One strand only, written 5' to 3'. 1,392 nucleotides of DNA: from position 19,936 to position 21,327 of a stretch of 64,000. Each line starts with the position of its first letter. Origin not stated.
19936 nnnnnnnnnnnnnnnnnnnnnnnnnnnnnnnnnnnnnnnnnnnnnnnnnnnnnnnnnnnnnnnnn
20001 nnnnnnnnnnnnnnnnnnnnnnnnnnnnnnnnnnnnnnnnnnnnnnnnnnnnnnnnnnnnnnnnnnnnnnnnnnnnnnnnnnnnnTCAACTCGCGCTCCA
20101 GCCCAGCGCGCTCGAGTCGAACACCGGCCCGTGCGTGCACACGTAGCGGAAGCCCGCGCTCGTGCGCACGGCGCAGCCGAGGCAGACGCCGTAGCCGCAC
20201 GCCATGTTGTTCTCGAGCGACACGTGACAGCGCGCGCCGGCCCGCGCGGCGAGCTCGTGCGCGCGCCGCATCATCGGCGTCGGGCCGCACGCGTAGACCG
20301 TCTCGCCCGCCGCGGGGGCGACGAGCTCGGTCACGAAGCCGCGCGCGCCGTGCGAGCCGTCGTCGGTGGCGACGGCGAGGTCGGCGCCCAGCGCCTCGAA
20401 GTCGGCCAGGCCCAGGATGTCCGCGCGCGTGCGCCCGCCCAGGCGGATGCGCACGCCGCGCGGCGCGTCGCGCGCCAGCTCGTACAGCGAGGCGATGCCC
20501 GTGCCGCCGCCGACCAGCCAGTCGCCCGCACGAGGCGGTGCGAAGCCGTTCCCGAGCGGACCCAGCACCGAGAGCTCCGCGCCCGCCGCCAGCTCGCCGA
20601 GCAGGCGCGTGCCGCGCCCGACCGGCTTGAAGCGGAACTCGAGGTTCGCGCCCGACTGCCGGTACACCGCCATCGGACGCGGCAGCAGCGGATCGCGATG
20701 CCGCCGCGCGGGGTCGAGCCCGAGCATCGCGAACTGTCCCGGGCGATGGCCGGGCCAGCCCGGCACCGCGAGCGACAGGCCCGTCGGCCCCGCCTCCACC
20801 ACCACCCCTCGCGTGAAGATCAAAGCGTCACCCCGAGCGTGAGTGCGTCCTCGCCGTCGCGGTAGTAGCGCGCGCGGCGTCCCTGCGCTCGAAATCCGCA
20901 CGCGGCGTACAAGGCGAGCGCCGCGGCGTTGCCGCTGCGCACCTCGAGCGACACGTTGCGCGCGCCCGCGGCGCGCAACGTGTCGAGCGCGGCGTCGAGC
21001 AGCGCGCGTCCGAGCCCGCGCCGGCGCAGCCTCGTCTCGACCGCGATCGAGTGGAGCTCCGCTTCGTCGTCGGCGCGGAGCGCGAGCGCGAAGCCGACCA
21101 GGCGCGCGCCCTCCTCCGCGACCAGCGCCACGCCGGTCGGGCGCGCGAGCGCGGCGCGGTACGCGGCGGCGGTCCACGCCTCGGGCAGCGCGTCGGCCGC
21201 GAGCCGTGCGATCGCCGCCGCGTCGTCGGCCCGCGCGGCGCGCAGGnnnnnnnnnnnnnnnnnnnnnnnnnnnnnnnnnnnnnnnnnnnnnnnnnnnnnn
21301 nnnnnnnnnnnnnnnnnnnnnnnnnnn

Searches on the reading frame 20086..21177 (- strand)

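Call 78: search_protein_families(library=pfam, proteins=[window:20086-21177:-], max_evalue=0.00001)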
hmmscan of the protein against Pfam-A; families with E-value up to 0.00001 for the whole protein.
window:20086-21177:- (363 aa): 1 family
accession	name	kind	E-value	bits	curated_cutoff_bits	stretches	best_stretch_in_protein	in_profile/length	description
PF10418.14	DHODB_Fe-S_bind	-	1.9e-12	47.1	23.9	1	322-357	1-39/41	Iron-sulfur cluster binding domain of dihydroorotate dehydrogenase B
